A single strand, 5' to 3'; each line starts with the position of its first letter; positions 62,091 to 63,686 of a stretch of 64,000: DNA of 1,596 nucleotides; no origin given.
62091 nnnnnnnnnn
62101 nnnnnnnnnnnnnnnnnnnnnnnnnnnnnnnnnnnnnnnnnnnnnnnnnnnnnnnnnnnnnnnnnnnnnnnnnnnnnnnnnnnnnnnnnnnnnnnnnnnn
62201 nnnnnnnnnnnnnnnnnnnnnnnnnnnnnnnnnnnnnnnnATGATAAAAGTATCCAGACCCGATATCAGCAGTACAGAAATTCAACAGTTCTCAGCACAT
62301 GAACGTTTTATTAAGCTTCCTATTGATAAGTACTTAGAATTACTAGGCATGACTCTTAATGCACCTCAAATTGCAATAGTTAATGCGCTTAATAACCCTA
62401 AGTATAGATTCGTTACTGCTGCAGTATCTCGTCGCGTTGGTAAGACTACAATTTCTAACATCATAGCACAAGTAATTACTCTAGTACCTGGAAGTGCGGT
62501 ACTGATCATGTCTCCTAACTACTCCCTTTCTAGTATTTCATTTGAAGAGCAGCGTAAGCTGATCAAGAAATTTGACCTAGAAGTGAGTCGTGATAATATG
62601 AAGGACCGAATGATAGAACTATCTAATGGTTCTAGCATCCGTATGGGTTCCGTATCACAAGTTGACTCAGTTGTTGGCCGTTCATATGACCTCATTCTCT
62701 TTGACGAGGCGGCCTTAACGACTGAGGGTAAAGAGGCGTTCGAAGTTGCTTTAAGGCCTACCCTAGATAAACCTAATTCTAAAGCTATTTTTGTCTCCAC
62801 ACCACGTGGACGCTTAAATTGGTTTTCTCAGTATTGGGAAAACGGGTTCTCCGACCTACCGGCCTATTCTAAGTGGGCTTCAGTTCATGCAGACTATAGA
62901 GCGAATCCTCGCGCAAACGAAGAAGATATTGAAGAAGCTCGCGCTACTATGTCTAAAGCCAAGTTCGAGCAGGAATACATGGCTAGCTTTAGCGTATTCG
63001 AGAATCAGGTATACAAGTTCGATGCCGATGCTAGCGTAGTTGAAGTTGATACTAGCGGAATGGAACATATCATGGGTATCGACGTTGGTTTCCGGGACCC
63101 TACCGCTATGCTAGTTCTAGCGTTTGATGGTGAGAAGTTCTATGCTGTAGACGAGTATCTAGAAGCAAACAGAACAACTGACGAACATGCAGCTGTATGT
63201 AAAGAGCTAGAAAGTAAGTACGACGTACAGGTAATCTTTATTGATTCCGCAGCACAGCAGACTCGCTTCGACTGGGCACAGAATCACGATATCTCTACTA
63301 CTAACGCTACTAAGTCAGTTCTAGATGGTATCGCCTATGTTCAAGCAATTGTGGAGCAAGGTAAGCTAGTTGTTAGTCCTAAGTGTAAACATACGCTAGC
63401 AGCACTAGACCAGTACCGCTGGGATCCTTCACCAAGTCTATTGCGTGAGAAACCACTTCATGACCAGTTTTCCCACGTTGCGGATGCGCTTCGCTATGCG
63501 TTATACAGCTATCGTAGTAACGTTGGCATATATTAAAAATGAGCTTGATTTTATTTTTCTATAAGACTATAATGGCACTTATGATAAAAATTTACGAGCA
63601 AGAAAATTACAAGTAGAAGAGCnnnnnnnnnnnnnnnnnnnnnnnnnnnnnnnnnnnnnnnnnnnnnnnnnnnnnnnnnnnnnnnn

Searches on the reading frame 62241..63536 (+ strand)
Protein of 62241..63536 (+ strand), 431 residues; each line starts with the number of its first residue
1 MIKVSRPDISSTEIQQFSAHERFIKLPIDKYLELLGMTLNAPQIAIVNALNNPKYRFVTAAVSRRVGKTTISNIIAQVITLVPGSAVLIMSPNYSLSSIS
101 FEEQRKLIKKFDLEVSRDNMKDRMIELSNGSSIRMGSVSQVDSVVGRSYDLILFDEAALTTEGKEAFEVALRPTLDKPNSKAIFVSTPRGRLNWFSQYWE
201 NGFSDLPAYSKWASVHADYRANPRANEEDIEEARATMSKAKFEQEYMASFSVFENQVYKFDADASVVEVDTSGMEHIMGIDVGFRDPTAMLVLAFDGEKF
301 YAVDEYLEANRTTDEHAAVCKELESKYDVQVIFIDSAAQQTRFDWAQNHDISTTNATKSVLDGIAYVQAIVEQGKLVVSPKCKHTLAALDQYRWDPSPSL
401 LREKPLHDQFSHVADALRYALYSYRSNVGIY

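Call 11: search_dna_similar(query=window:62241-63536:+, collection=phages, mode=protein, max_rows=25)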
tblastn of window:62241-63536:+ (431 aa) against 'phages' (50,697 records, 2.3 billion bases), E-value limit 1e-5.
Records with a match: 1535; places in all: 1536; records where one place covers at least 80% of the query: 1092.
Best place of each record, by identity: <60% 1535.
By first word of the organism name: Vibrio 374; Salmonella 273; Escherichia 136; Klebsiella 96; Staphylococcus 66; Streptococcus 61; Enterococcus 59; Microbacterium 45; Clostridium 41; Streptomyces 30; and 66 more.
By host as written in the record: - 399; Escherichia coli 43; Salmonella enterica subsp. enterica serovar Enteritidis PT1 39; Vibrio harveyi BAA-1116 36; Microbacterium foliorum NRRL B-24224 31; Klebsiella pneumoniae 30; Clostridium sporogenes ATCC-15579 30; Salmonella sp. 24; and 387 more.
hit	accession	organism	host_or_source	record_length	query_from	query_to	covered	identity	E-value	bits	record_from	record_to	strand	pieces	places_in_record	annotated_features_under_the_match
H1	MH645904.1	Vibrio phage vB_VpS_PG07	Vibrio parahaemolyticus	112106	8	424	97%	50.7%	8e-131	421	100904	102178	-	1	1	terminase large subunit | hypothetical protein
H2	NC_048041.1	Vibrio phage vB_VpS_PG07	Vibrio parahaemolyticus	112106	8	424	97%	50.7%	8e-131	421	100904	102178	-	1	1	terminase large subunit | hypothetical protein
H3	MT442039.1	Vibrio phage vB_ValS_X1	Vibrio alginolyticus NBRC 15630 = ATCC ...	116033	8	424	97%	50.5%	4e-130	419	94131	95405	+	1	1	terminase large subunit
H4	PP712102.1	Vibrio phage VB_Vhy_SJ1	Vibrio hyugaensis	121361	8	424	97%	50.5%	4e-130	419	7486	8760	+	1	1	record has no annotation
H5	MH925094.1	Vibrio phage VspSw_1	Vibrio sp.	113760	8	424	97%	50.5%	6e-130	419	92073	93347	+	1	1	terminase large subunit | hypothetical protein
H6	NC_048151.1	Vibrio phage VspSw_1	Vibrio sp.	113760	8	424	97%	50.5%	6e-130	419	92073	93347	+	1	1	terminase large subunit | hypothetical protein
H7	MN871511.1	Vibrio phage vspsw1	Vibrio.sp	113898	8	424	97%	50.5%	6e-130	419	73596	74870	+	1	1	record has no annotation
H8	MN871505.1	Vibrio phage ValDsh2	V.alginolyticus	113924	8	424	97%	50.5%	6e-130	419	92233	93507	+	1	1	record has no annotation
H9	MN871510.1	Vibrio phage valsw3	V.alginolyticus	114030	8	424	97%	50.5%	6e-130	419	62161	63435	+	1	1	record has no annotation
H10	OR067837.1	Salmonella phage KKP 3953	Salmonella enterica subsp. enterica ...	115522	1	423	98%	49.7%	2e-112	431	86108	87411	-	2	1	hypothetical protein (x2)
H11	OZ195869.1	Vibrio phage D254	Seawater and oysters mix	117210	4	424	98%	49.8%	7e-129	416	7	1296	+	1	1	terminase large subunit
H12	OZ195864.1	Vibrio phage D260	Seawater and oysters mix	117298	4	424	98%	49.8%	7e-129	416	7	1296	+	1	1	terminase large subunit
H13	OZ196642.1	Vibrio phage D51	Seawater and oysters mix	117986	4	424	98%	49.8%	1e-128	415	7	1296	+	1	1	terminase large subunit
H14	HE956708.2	Yersinia phage phiR2-01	Yersinia enterocolitica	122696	4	423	97%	49.9%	9e-130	418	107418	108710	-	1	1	g142: may contain ATP/GTP binding motif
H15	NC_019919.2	Yersinia phage phiR2-01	Yersinia enterocolitica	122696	4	423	97%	49.9%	9e-130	418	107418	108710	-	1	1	g142: terminase large subunit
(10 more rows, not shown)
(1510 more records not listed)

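Call 12: search_protein_families(library=pfam, proteins=[window:62241-63536:+], max_evalue=0.01)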
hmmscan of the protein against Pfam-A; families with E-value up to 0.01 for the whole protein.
window:62241-63536:+ (431 aa): 3 families
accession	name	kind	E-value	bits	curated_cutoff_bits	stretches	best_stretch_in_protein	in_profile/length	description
PF03237.21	Terminase_6N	-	7.5e-17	62.1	22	1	63-253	5-203/215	Terminase large subunit, T4likevirus-type, N-terminal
PF17289.8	Terminase_6C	-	7e-09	36.3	22.6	1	278-421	1-152/155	Terminase RNaseH-like domain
PF05876.18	GpA_ATPase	-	0.00016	21.9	25.6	1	43-191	15-176/247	Phage terminase large subunit gpA, ATPase domain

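Call 14: get_annotated_region(hit=H1, flank=12000)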
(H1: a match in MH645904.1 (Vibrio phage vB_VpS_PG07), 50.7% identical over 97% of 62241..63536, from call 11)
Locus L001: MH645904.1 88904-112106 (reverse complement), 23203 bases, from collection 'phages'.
description: Vibrio phage vB_VpS_PG07, complete genome.
organism: Vibrio phage vB_VpS_PG07 (NCBI taxid 2301664)
taxonomy: Viruses; Duplodnaviria; Heunggongvirae; Uroviricota; Caudoviricetes; Demerecviridae; Pogseptimavirus; Pogseptimavirus PG07
host: Vibrio parahaemolyticus; source: -; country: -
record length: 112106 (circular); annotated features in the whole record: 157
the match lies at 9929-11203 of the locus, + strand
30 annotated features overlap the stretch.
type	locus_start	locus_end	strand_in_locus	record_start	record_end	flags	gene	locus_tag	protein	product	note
CDS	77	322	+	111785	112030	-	-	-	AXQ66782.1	Na+/H+ antiporter-like protein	related to Na+/H+ antiporter AnNHA1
CDS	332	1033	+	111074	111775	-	-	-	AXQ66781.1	glycosyl transferase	-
CDS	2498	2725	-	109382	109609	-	-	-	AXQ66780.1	hypothetical protein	-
CDS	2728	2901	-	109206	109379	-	-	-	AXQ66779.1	hypothetical protein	-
CDS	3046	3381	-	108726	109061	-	-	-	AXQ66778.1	hypothetical protein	-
CDS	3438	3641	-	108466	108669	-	-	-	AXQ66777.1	tetratricopeptide repeat protein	-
CDS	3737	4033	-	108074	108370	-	-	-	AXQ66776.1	hypothetical protein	-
CDS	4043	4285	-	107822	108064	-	-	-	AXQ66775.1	hypothetical protein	-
CDS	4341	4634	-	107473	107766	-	-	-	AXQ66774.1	hypothetical protein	-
CDS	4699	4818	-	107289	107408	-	-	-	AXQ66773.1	hypothetical protein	-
CDS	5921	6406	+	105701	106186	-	-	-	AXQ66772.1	hypothetical protein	-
CDS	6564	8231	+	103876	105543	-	-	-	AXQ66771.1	putative A1 protein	-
CDS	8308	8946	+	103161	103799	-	-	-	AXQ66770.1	deoxynucleoside-5'-monophosphatase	-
CDS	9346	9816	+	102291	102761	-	-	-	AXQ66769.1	hypothetical protein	-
CDS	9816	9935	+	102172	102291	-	-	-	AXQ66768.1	hypothetical protein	-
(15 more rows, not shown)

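Call 38: find_related_loci(query=window:62241-63536:+, collection=viral_contigs, flank=10000)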
Query window:62241-63536:+ (431 aa) in viral_contigs; peptide patterns used: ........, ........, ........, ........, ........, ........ (x = any residue, [..] = any of these).
11 stretches matched a pattern; 11 encode a relative of the query (tblastn E <= 1e-3); 11 distinct loci.
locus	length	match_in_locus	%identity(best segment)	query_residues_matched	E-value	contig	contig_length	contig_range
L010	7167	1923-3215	98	1-431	0e+0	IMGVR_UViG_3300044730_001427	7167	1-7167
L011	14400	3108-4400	95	1-431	0e+0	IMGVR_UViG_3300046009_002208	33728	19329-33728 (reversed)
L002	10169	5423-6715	95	1-431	0e+0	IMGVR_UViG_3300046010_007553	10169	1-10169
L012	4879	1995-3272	55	1-424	1e-154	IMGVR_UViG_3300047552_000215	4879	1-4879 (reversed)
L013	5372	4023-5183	22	64-421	8e-11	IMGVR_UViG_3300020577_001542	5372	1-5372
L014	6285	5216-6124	24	128-420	1e-10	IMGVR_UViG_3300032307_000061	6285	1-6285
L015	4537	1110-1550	26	281-420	1e-10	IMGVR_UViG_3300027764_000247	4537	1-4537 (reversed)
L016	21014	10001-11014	22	104-421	7e-10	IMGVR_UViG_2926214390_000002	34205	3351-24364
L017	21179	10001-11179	23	64-421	3e-7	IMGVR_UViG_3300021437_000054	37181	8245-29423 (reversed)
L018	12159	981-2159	23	64-421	3e-7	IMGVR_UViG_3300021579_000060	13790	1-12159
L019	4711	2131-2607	23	104-261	3e-5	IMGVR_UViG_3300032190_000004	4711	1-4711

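Call 46: search_protein_families(library=phrogs, proteins=[L001:5921-6406:+, L001:6564-8231:+], max_evalue=0.01)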
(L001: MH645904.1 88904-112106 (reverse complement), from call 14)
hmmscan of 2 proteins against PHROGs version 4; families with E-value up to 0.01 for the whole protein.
L001:5921-6406:+ (161 aa): 1 family
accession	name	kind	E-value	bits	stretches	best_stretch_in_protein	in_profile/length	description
phrog_1725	-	DNA, RNA and nucleotide metabolism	2.8e-21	77.3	1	8-129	4-122/129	DNA binding protein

L001:6564-8231:+ (555 aa): 2 families
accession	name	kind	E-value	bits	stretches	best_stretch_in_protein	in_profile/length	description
phrog_1745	-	other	2.8e-163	545.4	1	16-549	8-536/542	DNA transfer protein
phrog_221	-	other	0.0053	17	0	299-509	112-295/367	metallo-phosphoesterase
